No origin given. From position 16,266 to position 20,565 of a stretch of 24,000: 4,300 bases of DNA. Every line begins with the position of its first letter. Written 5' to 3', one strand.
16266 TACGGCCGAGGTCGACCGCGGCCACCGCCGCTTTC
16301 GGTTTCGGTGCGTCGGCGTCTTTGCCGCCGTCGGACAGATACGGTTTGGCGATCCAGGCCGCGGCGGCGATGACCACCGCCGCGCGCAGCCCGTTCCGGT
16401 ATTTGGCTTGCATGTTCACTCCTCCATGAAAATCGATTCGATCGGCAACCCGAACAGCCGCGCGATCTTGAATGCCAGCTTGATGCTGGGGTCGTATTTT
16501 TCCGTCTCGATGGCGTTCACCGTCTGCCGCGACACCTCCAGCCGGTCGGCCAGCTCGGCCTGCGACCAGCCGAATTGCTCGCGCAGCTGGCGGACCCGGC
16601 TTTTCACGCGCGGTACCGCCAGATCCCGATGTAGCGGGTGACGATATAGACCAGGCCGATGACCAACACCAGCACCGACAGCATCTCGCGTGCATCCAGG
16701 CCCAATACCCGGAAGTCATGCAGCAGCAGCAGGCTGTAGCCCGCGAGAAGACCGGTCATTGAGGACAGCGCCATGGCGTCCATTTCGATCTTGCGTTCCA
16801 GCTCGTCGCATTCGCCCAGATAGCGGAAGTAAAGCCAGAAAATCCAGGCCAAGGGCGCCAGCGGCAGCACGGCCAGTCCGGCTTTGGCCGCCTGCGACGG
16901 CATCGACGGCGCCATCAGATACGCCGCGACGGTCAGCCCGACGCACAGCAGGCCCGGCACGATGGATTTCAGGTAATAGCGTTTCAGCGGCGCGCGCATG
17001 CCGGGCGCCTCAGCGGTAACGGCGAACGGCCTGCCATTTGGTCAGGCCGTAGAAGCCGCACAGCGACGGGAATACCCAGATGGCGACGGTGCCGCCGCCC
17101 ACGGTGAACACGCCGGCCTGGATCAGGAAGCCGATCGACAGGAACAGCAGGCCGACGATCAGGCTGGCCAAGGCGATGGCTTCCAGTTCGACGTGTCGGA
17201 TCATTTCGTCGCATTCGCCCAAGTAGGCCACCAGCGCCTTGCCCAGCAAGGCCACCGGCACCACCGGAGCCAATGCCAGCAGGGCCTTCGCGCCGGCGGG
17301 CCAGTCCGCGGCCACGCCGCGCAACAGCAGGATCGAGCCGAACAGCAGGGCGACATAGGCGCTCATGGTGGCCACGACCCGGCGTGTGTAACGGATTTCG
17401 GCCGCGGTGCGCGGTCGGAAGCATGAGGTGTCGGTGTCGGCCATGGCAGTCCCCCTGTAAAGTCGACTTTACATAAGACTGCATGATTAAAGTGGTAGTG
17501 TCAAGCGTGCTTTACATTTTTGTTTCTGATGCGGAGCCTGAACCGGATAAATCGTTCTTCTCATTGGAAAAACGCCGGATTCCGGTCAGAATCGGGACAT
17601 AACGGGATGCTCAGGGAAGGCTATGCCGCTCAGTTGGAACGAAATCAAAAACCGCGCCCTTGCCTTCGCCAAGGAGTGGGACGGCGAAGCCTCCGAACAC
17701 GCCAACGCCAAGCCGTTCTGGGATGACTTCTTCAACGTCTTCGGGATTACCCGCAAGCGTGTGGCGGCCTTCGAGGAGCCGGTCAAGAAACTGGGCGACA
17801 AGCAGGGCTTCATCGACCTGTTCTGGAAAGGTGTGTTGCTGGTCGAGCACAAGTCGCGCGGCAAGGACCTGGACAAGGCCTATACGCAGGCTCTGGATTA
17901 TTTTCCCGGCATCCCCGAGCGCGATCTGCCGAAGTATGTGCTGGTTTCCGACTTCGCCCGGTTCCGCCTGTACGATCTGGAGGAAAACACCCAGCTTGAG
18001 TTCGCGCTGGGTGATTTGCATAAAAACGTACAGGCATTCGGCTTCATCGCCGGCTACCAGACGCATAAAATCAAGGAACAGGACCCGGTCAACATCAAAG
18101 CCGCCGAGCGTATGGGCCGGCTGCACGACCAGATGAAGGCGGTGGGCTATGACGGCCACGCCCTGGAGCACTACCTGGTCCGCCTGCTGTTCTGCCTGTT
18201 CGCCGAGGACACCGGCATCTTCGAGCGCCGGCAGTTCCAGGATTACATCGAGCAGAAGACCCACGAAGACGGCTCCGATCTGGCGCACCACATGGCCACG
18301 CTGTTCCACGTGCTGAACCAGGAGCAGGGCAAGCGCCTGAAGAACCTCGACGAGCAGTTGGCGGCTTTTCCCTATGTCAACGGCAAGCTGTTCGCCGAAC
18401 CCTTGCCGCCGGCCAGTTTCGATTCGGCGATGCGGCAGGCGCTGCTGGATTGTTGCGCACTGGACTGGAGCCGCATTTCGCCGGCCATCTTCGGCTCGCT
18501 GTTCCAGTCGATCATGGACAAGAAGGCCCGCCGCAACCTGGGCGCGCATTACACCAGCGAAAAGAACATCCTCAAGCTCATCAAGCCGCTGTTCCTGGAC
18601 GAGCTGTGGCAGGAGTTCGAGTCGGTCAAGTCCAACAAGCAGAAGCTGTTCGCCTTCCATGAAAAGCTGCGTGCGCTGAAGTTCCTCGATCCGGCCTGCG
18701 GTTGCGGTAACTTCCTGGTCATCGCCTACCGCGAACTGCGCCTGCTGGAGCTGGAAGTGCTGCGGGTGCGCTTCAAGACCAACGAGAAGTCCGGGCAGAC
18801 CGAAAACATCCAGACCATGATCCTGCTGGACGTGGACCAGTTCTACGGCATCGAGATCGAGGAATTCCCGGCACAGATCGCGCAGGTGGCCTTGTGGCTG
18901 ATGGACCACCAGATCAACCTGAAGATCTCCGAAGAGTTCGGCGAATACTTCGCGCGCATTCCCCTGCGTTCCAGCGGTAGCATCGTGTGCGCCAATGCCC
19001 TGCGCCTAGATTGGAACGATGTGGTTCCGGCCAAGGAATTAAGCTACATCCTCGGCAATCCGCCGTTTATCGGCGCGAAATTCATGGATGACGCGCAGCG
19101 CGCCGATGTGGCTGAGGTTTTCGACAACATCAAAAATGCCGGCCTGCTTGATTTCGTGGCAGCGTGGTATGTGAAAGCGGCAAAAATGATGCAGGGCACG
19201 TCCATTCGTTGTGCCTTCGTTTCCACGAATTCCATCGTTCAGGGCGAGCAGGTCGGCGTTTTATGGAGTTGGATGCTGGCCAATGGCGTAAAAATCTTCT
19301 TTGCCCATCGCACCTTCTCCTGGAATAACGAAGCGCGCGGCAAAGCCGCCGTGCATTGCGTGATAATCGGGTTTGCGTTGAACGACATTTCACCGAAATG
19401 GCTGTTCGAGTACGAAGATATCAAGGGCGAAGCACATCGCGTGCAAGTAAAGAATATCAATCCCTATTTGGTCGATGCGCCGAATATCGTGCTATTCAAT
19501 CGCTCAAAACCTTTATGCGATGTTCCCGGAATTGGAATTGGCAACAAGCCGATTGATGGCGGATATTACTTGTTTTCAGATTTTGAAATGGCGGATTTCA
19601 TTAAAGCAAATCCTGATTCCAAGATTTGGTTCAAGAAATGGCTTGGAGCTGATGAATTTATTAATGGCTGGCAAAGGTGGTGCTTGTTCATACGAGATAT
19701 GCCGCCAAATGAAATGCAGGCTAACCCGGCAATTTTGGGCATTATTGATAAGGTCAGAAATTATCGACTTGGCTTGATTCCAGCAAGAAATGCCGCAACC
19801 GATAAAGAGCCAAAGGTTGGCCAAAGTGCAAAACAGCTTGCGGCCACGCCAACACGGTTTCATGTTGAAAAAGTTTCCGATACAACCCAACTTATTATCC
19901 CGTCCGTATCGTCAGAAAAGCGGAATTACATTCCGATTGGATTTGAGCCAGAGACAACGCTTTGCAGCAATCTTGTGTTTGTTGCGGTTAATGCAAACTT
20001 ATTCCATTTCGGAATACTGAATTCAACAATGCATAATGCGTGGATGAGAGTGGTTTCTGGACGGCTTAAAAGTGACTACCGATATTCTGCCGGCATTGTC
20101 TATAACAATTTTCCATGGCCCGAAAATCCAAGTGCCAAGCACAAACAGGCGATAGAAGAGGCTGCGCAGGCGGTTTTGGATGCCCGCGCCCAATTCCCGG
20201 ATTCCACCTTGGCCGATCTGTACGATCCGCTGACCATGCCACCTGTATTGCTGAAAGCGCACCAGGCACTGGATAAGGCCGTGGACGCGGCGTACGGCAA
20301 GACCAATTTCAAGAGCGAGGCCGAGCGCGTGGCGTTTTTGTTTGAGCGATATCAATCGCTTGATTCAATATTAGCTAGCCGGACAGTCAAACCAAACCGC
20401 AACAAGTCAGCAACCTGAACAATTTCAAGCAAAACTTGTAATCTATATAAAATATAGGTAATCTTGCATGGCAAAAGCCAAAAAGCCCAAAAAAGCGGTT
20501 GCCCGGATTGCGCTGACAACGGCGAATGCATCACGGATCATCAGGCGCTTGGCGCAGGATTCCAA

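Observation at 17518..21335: Foreign-composition defence islet: MmeI-type RM enzyme plus a toxin-antitoxin-like pair wedged between two core operons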

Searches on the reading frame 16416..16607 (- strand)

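Call 3: search_protein_families(library=pfam, proteins=[window:16416-16607:-], max_evalue=0.01)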
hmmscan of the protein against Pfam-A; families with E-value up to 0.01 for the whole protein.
window:16416-16607:- (63 aa): 13 families
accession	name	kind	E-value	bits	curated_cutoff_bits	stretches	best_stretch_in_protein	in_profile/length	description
PF01381.28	HTH_3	-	3e-18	66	23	1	5-57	1-53/55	Helix-turn-helix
PF12844.13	HTH_19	-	7.3e-12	45.5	30.2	1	4-61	3-60/64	Helix-turn-helix domain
PF13560.12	HTH_31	-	1.5e-10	41.7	27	1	4-55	5-57/64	Helix-turn-helix domain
PF13413.12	HTH_25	-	2.3e-06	27.8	24.6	1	6-39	3-36/62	Helix-turn-helix domain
PF08279.18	HTH_11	-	2.9e-05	24.3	25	1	6-30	7-32/55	HTH domain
PF08281.18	Sigma70_r4_2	-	7.7e-05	22.7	25.7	1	8-31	21-44/54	Sigma-70, region 4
PF13384.12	HTH_23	-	0.0001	22.4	24.6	1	7-31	12-35/50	Homeodomain-like domain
PF04545.22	Sigma70_r4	-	0.00015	21.6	24.1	1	13-35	20-42/50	Sigma-70, region 4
PF07022.19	Phage_CI_repr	-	0.00041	21.1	22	1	5-59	3-57/65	Bacteriophage CI repressor helix-turn-helix domain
PF13443.12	HTH_26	-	0.0014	19.3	22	1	6-57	3-55/63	Cro/C1-type HTH DNA-binding domain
PF13412.12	HTH_24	-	0.0046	16.9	21.9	0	15-32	19-36/48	Winged helix-turn-helix DNA-binding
PF12802.13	MarR_2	-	0.007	17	27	1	14-32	21-39/61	MarR family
PF13545.12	HTH_Crp_2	-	0.0075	16.6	27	0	12-33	21-42/70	Crp-like helix-turn-helix domain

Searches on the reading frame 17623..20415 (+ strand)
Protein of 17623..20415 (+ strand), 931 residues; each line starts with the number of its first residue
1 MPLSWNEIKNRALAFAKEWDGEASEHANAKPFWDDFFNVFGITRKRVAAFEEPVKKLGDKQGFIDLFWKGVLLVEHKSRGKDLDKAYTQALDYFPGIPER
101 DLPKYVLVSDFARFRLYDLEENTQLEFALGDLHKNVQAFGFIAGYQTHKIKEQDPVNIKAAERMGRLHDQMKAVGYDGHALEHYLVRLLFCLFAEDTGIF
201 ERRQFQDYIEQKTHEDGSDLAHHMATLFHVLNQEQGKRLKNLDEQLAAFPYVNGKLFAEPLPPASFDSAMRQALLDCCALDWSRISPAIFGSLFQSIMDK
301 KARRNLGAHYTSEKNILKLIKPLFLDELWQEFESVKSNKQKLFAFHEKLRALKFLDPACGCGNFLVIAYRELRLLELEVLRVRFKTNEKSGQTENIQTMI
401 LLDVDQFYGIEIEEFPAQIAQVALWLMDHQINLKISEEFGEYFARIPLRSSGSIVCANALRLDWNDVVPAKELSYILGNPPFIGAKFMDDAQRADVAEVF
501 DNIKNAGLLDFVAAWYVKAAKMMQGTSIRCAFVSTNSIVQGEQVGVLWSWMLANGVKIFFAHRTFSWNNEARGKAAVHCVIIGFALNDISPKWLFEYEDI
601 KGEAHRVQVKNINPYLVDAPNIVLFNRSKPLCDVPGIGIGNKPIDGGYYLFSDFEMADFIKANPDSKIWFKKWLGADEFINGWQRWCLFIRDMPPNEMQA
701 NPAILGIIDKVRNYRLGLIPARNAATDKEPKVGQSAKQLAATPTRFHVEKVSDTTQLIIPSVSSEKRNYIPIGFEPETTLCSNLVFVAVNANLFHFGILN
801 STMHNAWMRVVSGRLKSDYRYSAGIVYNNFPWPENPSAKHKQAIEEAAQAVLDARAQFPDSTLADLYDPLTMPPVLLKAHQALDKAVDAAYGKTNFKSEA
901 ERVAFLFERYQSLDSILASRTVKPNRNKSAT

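Call 3: search_protein_families(library=pfam, proteins=[window:17623-20415:+], max_evalue=0.01)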
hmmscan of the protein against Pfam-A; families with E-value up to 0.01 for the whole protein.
window:17623-20415:+ (931 aa): 7 families
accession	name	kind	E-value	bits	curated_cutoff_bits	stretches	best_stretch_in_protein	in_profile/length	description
PF20473.4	MmeI_Mtase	-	2.6e-93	312.4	27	1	333-595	2-258/259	MmeI, DNA-methyltransferase domain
PF20466.3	MmeI_TRD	-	1.2e-63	214.6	27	1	619-834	2-206/207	MmeI, target recognition domain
PF20464.3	MmeI_N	-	3.9e-49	167.9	27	1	11-172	2-179/181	MmeI, N-terminal domain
PF20467.3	MmeI_C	-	9.7e-35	119.1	27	1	838-917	3-82/83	MmeI, C-terminal domain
PF20465.4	MmeI_hel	-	7e-27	94.5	27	1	179-257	1-75/75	MmeI, helicase spacer domain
PF07669.17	Eco57I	-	4.1e-05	24.2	25.3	1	406-539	2-139/171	Eco57I restriction-modification methylase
PF02384.22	N6_Mtase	-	0.0071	16.1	20.4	0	353-496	49-148/311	N-6 DNA Methylase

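Call 4: search_protein_families(library=padloc, proteins=[window:17623-20415:+], max_evalue=0.01)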
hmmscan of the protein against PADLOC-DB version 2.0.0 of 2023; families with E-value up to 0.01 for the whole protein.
window:17623-20415:+ (931 aa): 37 families (the best 25 are shown)
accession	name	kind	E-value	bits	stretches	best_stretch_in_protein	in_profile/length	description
PDLC03598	REase_MTase_IIG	-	0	1220.4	1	3-913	3-907/912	Type IIG restriction enzyme-methyltransferase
PDLC03599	REase_MTase_IIG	-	1.7e-100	335.3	1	24-894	21-909/959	Type IIG restriction enzyme-methyltransferase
PDLC03627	REase_MTase_IIG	-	6.3e-86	287.1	2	14-468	6-518/1136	Type IIG restriction enzyme-methyltransferase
PDLC04134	mad2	-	1.8e-68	229.6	1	25-503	5-382/492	mads_2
PDLC02643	DrmMI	-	3.8e-33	112.5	2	466-897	861-1277/1347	DrmMI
PDLC02646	DrmMI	-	3.7e-11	39.9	2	475-570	285-382/792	DrmMI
PDLC02640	DrmMI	-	6.5e-10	35.3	1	533-899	553-916/1015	DrmMI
PDLC02644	DrmMI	-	2.1e-09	33.9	1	474-578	383-489/988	DrmMI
PDLC02523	PglX|PglXI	-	4.3e-09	32.7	1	348-428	328-406/1428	PglX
PDLC03245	MTase_II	-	4.4e-09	33.4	1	353-522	57-207/577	Type II methyltransferase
PDLC03630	REase_MTase_IIG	-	2e-08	30.6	1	289-372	353-427/1100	Type IIG restriction enzyme-methyltransferase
PDLC03618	REase_MTase_IIG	-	1e-06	24.4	0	475-572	868-966/1429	Type IIG restriction enzyme-methyltransferase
PDLC03609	REase_MTase_IIG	-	1.5e-06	24.3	1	335-486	420-571/1066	Type IIG restriction enzyme-methyltransferase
PDLC03335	MTase_II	-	1.6e-06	25.1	1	353-549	105-270/607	Type II methyltransferase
PDLC03580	REase_II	-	3.2e-06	23.2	1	289-378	361-442/1112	Type II restriction enzyme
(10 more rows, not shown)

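Call 5: search_protein_families(library=ncbifam, proteins=[window:17623-20415:+], max_evalue=0.01)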
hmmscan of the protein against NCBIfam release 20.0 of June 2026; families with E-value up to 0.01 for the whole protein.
window:17623-20415:+ (931 aa): 2 families
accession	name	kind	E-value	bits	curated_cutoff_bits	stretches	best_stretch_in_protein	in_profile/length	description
NF033455.1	BREX_6_MTaseX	exception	7.5e-10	37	900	1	345-430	323-402/1319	BREX-6 system adenine-specific DNA-methyltransferase PglX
NF033452.1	BREX_1_MTaseX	exception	3e-06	25.4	500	1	339-430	302-381/1210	BREX-1 system adenine-specific DNA-methyltransferase PglX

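Call 9: find_encoding_contigs(protein=window:17623-20415:+, flank=10000, max_places=10)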
Protein window:17623-20415:+ (931 aa): 2 contigs read that carry it; 1 place shown.
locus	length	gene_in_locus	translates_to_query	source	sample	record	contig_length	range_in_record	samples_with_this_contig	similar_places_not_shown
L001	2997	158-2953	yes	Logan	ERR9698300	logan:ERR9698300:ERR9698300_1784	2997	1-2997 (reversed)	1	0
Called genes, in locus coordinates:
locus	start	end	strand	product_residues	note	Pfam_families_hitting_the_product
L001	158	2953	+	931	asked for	PF20464:MmeI_N, PF20465:MmeI_hel, PF20473:MmeI_Mtase, PF20466:MmeI_TRD, PF20467:MmeI_C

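Call 26: search_solved_structures(query=window:17623-20415:+, show_alignments=1)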
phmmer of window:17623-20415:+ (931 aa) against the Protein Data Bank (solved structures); distinct sequences matched with E-value up to 0.001: 3.
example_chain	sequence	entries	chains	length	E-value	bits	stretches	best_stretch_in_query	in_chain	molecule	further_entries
5hr4_C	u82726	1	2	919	0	1235.8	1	1-927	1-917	MmeI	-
8cxz_A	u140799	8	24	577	2.2e-06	29.1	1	353-517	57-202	Site-specific DNA-methyltransferase (adenine-specific)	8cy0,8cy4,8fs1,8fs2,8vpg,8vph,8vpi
7lni_A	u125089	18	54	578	2.2e-06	29.1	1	353-517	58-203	Site-specific DNA-methyltransferase (adenine-specific)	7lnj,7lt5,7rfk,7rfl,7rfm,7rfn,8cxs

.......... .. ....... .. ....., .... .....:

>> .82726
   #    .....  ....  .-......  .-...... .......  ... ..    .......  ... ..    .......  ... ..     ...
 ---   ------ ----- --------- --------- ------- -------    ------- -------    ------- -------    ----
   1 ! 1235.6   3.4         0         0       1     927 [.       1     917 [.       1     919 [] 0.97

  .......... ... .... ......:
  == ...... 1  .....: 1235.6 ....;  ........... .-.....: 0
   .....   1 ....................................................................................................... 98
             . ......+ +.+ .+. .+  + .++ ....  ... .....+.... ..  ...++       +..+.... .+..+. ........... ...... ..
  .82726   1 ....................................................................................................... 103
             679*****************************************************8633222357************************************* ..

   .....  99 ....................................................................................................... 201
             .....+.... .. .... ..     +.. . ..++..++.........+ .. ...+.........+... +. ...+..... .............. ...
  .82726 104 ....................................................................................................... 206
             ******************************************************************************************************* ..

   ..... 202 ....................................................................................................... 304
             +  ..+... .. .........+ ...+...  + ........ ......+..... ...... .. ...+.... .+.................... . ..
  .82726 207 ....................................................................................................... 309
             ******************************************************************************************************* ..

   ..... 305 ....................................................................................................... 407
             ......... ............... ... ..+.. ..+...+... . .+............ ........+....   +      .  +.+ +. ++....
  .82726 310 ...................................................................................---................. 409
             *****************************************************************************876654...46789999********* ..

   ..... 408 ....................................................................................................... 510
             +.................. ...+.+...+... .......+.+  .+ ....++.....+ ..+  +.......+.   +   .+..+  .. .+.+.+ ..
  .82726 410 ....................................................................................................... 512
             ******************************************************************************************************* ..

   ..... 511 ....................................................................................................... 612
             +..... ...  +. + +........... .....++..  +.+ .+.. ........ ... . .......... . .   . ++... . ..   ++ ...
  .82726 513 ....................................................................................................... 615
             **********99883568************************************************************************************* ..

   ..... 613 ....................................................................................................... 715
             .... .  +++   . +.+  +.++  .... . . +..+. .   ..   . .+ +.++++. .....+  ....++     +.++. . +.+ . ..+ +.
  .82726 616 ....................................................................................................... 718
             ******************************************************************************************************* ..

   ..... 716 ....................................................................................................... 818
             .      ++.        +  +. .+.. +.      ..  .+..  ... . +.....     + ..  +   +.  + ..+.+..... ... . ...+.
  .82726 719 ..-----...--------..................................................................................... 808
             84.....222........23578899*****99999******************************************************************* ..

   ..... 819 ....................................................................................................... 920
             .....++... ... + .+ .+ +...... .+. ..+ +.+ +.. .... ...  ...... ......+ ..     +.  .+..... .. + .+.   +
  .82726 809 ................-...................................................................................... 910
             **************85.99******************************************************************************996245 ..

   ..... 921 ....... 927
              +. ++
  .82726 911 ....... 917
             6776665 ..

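Call 63: find_related_loci(query=window:17623-20415:+, collection=viral_contigs, flank=6000)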
Query window:17623-20415:+ (931 aa) in viral_contigs; peptide patterns used: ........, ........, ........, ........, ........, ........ (x = any residue, [..] = any of these).
7 stretches matched a pattern; 4 encode a relative of the query (tblastn E <= 1e-3); 4 distinct loci.
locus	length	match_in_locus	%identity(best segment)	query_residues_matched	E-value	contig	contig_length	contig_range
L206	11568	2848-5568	60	1-916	0e+0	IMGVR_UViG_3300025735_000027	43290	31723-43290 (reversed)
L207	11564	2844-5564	60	1-916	0e+0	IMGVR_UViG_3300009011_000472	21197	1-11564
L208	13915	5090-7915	43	3-929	0e+0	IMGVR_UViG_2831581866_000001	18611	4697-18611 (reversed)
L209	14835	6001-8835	45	3-915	0e+0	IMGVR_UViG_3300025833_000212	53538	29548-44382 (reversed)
